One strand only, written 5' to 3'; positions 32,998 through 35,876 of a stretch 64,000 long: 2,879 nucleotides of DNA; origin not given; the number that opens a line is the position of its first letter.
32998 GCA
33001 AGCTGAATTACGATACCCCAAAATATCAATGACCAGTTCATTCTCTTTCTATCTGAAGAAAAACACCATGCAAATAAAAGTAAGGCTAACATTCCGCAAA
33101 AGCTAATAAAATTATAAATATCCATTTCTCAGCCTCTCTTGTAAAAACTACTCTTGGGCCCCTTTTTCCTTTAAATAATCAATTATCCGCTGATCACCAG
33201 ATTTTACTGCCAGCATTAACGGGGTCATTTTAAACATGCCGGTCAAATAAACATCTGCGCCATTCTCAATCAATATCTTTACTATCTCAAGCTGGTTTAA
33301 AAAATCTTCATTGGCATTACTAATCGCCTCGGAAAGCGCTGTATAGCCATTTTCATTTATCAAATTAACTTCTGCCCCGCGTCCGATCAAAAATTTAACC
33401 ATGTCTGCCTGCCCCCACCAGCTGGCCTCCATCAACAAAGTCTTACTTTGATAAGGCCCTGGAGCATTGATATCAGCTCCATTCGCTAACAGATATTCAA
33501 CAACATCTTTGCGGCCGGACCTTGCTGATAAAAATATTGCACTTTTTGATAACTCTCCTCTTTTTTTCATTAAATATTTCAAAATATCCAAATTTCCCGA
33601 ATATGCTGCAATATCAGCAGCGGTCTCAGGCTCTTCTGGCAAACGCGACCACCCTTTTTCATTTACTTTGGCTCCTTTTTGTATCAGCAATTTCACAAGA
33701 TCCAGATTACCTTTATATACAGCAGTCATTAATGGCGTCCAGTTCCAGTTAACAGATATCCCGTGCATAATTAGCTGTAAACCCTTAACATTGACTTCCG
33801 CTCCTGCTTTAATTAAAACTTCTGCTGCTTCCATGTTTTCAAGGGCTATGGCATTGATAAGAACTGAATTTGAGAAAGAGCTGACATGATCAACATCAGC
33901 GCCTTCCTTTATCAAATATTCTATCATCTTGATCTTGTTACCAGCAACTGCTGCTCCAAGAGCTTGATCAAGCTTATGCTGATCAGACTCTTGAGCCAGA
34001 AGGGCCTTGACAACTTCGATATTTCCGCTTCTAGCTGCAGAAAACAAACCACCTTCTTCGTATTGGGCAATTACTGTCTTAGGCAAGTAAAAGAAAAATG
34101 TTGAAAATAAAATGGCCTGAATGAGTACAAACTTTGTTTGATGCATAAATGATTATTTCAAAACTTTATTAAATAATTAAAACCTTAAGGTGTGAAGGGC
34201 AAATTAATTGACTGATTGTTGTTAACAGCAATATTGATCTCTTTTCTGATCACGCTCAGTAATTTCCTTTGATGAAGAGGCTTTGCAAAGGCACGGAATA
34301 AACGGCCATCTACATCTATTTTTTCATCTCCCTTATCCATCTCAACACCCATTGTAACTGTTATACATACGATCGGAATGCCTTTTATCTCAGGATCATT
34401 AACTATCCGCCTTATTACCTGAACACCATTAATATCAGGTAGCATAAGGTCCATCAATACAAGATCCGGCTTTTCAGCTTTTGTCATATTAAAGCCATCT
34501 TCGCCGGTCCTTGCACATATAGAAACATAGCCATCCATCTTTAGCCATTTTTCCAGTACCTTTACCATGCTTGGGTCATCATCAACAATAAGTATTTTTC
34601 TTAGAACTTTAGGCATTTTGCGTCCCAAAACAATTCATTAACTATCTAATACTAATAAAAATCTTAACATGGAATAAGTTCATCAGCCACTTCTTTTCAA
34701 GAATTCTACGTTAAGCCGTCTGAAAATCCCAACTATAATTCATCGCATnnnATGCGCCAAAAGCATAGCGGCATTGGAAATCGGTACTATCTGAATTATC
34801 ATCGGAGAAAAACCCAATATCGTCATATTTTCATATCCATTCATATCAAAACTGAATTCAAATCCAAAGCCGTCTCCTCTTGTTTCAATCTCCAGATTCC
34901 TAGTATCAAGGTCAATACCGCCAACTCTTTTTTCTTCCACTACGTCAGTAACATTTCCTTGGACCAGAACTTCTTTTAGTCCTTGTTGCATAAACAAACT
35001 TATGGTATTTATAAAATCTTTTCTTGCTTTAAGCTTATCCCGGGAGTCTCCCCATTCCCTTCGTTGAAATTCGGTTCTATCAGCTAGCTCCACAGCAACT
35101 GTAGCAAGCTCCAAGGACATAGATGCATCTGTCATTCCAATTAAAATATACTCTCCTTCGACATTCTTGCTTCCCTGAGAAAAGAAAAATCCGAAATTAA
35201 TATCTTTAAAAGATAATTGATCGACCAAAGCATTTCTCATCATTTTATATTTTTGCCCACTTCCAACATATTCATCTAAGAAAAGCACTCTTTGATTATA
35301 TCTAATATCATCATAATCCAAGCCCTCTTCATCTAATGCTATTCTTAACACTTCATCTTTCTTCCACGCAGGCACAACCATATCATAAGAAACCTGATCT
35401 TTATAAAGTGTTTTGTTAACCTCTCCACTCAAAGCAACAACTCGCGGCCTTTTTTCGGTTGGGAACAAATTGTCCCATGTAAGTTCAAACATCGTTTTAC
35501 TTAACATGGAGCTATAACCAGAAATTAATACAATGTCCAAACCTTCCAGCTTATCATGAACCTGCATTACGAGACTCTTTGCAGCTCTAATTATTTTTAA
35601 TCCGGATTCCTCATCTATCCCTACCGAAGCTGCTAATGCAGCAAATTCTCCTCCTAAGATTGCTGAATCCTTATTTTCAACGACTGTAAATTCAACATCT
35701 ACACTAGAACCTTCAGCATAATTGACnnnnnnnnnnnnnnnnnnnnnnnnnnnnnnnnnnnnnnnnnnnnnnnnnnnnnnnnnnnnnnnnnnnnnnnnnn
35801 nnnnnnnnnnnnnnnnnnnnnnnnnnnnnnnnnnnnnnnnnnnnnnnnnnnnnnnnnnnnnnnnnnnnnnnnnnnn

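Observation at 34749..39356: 1535-aa signal-peptide protein with two GHKL ATPase modules and a Rossmann-like middle domain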

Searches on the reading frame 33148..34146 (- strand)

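Call 51: search_protein_families(library=pfam, proteins=[window:33148-34146:-], max_evalue=0.001)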
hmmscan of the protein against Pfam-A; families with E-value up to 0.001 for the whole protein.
window:33148-34146:- (332 aa): 8 families
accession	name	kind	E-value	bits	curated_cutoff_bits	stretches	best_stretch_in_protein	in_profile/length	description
PF12796.13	Ank_2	-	3.8e-60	200.9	27.3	5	238-330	1-84/90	Ankyrin repeats (3 copies)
PF00023.36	Ank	-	1.1e-47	157.7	21.1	2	135-164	2-31/33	Ankyrin repeat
PF13637.12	Ank_4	-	3.5e-43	145.1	22.7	6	208-254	5-50/50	Ankyrin repeats (many copies)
PF13606.12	Ank_3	-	1.4e-40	132.4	22.3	2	135-162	2-29/30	Ankyrin repeat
PF13857.12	Ank_5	-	2.3e-25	88.8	27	2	219-272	1-54/56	Ankyrin repeats (many copies)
PF24521.3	Ank_KRIT1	-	1.2e-08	35.2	80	0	180-236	25-87/149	KRIT1 ankyrin-repeats domain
PF23745.1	ANK_LRRK2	-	1.7e-07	31.6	27.5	0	89-121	28-60/130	LRRK2 ANK repeat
PF11929.14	DUF3447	-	8.8e-05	22.8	26.9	0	39-85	15-57/76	Domain of unknown function (DUF3447)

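Call 75: search_protein_families(library=padloc, proteins=[window:33148-34146:-], max_evalue=0.01)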
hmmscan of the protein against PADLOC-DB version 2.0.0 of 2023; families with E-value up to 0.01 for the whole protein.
window:33148-34146:- (332 aa): 2 families
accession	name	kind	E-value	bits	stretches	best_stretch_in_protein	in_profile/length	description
PDLC04783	PDC-M72A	-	9.6e-36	121.9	2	27-198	194-354/392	-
PDLC02908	Ankyrin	-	1.6e-07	27.9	0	204-284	740-819/880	-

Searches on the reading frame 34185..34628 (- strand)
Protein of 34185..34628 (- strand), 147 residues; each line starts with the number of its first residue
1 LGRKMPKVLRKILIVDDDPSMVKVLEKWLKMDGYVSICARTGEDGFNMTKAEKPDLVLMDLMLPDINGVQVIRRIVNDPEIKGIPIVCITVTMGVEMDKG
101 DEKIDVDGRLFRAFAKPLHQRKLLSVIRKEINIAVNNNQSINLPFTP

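Call 51: search_protein_families(library=pfam, proteins=[window:34185-34628:-], max_evalue=0.001)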
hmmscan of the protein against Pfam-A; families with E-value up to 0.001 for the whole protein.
window:34185-34628:- (147 aa): 1 family
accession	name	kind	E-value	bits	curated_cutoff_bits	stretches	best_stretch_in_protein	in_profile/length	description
PF00072.30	Response_reg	-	9.3e-20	71.3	30.2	1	12-127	1-110/111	Response regulator receiver domain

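Call 75: search_protein_families(library=padloc, proteins=[window:34185-34628:-], max_evalue=0.01)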
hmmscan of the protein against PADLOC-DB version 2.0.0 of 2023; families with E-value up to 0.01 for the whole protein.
window:34185-34628:- (147 aa): 3 families
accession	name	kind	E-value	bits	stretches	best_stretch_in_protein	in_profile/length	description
PDLC00405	SduA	-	1.1e-07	29.6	1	10-68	7-65/323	DUF4263 domain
PDLC04055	PD-T4-6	-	0.00052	16.9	1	3-136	359-488/496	-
PDLC04725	PDC-M60B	-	0.0052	14.6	0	10-66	4-62/158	-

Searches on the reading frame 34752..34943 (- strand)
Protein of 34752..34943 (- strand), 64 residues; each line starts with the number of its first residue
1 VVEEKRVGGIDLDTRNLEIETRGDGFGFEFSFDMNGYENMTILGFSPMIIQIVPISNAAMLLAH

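Call 12: search_protein_families(library=pfam, proteins=[window:34752-34943:-], max_evalue=10)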
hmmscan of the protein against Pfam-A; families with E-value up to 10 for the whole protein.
seq(64 aa): 0 families

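Call 14: search_protein_families(library=ncbifam, proteins=[window:34752-34943:-], max_evalue=10)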
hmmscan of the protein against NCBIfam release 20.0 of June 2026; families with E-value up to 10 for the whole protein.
seq(64 aa): 0 families

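Call 85: find_homologous_proteins(query=A6, max_evalue=0.001)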
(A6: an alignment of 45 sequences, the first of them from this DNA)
Query A6 (45 sequences) (60 aa, profile of the alignment): 31 proteins with E <= 0.001 among 90 candidates.
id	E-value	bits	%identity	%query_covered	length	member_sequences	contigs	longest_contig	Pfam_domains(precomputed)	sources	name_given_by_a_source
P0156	8.5e-24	101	44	95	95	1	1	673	-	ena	-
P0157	3.7e-22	96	41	97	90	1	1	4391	-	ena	-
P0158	3.4e-20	90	39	93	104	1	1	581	-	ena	-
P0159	6.2e-20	89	34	97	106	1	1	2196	-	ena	-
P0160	8.2e-20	88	42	97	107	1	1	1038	-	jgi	jgi:hypothetical protein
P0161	1.7e-19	87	44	93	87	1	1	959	-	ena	-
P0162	2.3e-19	87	35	95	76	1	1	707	-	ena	-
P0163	3.1e-19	87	31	75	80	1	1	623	-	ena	-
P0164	5.4e-19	86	37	98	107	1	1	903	-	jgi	jgi:hypothetical protein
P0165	1.8e-18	84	27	92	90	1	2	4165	-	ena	-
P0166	1.8e-18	84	32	92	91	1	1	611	-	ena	-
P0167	4.1e-18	83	37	95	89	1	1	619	-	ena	-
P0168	8.0e-18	82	36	95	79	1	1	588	-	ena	-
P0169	1.1e-17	82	36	92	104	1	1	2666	-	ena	-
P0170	1.3e-17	81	37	82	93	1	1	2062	-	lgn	-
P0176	1.1e-15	75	77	100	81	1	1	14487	-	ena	-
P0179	6.7e-15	73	37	100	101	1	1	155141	-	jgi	-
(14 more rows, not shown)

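Call 86: find_encoding_contigs(protein=P0179, flank=6000, max_places=2)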
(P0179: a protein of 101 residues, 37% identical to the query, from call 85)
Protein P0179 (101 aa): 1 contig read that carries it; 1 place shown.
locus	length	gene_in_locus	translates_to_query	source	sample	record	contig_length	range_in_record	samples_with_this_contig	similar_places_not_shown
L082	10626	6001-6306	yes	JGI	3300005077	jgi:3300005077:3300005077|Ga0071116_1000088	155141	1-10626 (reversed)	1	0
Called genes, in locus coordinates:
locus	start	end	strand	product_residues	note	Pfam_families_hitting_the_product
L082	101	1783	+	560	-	PF03485:Arg_tRNA_synt_N, PF00750:tRNA-synt_1d, PF05746:DALR_1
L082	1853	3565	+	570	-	PF01368:DHH, PF02272:DHHA1, PF17768:RecJ_OB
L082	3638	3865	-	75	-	PF00830:Ribosomal_L28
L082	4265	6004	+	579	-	-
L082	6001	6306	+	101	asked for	-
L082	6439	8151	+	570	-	PF01432:Peptidase_M3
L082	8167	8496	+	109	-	-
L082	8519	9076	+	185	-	PF00293:NUDIX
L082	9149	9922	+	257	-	PF01116:F_bP_aldolase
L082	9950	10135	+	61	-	-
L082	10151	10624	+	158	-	?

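Call 87: find_encoding_contigs(protein=P0176, flank=8000, max_places=2)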
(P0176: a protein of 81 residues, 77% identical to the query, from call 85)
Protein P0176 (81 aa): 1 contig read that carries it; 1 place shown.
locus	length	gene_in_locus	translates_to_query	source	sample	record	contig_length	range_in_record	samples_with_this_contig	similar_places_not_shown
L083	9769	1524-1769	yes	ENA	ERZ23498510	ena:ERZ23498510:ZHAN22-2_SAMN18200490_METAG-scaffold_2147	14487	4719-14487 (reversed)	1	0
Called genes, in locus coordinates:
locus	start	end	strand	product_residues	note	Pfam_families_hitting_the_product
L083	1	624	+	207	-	?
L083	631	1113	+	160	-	PF03167:UDG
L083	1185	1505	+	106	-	-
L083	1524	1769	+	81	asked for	-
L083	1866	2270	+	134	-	PF00072:Response_reg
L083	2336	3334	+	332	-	PF12796:Ank_2, PF13637:Ank_4 (weak), PF12796:Ank_2, PF00023:Ank, PF13637:Ank_4, PF12796:Ank_2, PF13637:Ank_4, PF12796:Ank_2, +4 more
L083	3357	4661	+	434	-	PF01773:Nucleos_tra2_N, PF07670:Gate, PF07662:Nucleos_tra2_C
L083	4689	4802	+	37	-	-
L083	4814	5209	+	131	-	-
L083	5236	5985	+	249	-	PF01135:PCMT, PF00398:RrnaAD, PF13847:Methyltransf_31 (weak), PF13649:Methyltransf_25 (weak)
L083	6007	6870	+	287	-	PF00892:EamA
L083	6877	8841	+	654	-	PF00515:TPR_1 (weak), PF13414:TPR_11, PF00515:TPR_1, PF07719:TPR_2 (weak), PF00515:TPR_1 (weak), PF07719:TPR_2 (weak), PF13414:TPR_11, PF13432:TPR_16 (weak), +13 more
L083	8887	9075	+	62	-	PF13638:PIN_4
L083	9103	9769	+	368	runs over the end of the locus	PF13638:PIN_4, PF02562:PhoH, PF13245:AAA_19 (faint), PF13401:AAA_22 (faint), PF13604:AAA_30 (weak)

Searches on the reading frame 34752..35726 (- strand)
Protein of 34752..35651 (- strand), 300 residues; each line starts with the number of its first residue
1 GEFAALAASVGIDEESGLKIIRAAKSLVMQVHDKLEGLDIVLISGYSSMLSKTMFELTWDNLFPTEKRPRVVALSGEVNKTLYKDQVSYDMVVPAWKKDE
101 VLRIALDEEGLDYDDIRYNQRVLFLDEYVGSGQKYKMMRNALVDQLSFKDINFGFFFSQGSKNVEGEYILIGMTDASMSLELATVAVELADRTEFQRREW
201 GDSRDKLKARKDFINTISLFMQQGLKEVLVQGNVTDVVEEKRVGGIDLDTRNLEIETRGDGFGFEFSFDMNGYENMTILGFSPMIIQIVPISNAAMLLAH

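Call 24: search_solved_structures(query=window:34752-35651:-, max_evalue=10, show_alignments=2)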
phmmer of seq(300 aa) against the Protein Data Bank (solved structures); distinct sequences matched with E-value up to 10: 1.
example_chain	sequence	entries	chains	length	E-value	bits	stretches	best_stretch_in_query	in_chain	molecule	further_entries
4psl_A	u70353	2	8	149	0.021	17.4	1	41-124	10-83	ssDNA binding protein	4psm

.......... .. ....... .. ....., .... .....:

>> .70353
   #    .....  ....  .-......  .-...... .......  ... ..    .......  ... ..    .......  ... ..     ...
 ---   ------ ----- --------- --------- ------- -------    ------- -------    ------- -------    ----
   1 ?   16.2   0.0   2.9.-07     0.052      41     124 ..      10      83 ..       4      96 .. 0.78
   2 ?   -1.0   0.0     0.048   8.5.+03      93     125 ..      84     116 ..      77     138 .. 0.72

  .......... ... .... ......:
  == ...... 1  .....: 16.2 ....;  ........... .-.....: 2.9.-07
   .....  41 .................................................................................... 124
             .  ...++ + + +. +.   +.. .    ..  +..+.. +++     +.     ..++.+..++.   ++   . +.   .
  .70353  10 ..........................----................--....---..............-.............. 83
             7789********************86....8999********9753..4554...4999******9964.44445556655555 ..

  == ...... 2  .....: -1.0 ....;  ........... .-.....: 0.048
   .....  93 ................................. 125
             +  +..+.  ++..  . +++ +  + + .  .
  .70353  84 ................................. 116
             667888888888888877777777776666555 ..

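Call 73: predict_structure(alignment_id=A5)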
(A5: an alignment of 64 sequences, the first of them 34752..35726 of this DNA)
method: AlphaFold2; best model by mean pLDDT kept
length: 325 residues; sequences in the alignment: 64
mean_pLDDT: 53.3   pTM: 0.28
mean pLDDT of the five models: 53.3, 52.2, 51.5, 51.1, 50.1
residues with pLDDT >= 90: 0; 70-90: 88; 50-70: 75; < 50: 162
segments of 3 or more residues with pLDDT < 50: 1-24, 60-72, 95-203, 219-222, 258-261
pLDDT, mean of each block of 10 residues (from residue 1): 36 34 55 74 72 64 44 50 60 48 38 37 32 34 26 38 43 32 31 31 49 50 59 77 79 61 56 75 70 77 75 83 83
secondary structure, 60 per line:
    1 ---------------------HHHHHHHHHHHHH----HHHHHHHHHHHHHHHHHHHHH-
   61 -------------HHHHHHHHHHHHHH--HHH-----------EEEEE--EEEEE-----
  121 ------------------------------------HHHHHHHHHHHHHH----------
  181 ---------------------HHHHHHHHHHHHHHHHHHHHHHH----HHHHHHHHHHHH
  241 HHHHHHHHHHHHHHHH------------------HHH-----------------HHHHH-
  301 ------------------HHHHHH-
elements in order: H22-34 H39-59 H74-87 E104-108 E111-115 H157-170 H202-224 H229-256 H295-299 H319-324

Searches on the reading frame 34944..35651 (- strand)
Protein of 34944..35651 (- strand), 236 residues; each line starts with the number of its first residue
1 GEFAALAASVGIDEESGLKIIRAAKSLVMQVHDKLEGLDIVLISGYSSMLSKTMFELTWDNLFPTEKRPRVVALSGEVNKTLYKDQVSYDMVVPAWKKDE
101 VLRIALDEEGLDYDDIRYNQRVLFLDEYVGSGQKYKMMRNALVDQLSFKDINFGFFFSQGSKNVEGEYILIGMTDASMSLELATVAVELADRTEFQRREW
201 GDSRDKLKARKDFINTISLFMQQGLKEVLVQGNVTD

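Call 12: search_protein_families(library=pfam, proteins=[window:34944-35651:-], max_evalue=10)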
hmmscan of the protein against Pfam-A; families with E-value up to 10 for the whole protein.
seq(236 aa): 1 family
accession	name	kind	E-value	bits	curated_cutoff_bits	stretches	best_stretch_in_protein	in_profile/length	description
PF10015.14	ThermoDBP-RP_arch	-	0.018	15.6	25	1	40-107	5-69/78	ThermoDBP-related, archaea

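Call 14: search_protein_families(library=ncbifam, proteins=[window:34944-35651:-], max_evalue=10)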
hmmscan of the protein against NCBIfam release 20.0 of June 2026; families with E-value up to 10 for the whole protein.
seq(236 aa): 0 families

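Call 64: search_solved_structures(query=A4, max_evalue=10, show_alignments=2)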
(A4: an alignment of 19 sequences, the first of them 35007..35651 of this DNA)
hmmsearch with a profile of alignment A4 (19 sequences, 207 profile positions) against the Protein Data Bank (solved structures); distinct sequences matched with E-value up to 10: 31.
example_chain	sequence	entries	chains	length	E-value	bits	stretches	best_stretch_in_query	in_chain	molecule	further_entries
1vdm_A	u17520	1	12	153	0.00015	24.6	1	96-151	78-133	purine phosphoribosyltransferase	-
5ipf_A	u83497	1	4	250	0.031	17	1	86-143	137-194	Hypoxanthine-guanine phosphoribosyltransferase (HGPRT)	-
6llq_A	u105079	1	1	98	0.16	14.7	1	10-44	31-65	VAL88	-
6bo7_A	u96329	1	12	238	0.17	14.7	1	90-141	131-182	Hypoxanthine phosphoribosyltransferase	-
1cjb_A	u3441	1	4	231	0.17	14.6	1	94-141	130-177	PROTEIN (HYPOXANTHINE-GUANINE PHOSPHORIBOSYLTRANSFERASE)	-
3ozf_A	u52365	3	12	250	0.2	14.4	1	94-141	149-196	Hypoxanthine-guanine-xanthine phosphoribosyltransferase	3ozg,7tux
6igs_A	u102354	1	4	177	0.22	14.3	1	94-142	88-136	Hypoxanthine phosphoribosyltransferase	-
5lgd_B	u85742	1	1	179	0.31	13.8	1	80-164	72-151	PfEMP1 variant 1 of strain MC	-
3ohp_A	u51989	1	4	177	0.32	13.7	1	96-146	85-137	Hypoxanthine phosphoribosyltransferase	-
3c64_A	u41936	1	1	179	0.33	13.7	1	81-164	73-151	PfEMP1 variant 2 of strain MC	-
8zvb_A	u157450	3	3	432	0.38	13.5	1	93-136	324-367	ShosT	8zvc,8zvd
9w2p_B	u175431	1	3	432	0.38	13.5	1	93-136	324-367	ShosT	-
9w2q_B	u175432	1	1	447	0.41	13.4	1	93-136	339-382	ShosT_PRPP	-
4p81_A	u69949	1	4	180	0.61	12.8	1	98-145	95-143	Ancestral PyrR protein (Orange)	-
3cvj_A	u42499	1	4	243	0.65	12.7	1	3-75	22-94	Putative phosphoheptose isomerase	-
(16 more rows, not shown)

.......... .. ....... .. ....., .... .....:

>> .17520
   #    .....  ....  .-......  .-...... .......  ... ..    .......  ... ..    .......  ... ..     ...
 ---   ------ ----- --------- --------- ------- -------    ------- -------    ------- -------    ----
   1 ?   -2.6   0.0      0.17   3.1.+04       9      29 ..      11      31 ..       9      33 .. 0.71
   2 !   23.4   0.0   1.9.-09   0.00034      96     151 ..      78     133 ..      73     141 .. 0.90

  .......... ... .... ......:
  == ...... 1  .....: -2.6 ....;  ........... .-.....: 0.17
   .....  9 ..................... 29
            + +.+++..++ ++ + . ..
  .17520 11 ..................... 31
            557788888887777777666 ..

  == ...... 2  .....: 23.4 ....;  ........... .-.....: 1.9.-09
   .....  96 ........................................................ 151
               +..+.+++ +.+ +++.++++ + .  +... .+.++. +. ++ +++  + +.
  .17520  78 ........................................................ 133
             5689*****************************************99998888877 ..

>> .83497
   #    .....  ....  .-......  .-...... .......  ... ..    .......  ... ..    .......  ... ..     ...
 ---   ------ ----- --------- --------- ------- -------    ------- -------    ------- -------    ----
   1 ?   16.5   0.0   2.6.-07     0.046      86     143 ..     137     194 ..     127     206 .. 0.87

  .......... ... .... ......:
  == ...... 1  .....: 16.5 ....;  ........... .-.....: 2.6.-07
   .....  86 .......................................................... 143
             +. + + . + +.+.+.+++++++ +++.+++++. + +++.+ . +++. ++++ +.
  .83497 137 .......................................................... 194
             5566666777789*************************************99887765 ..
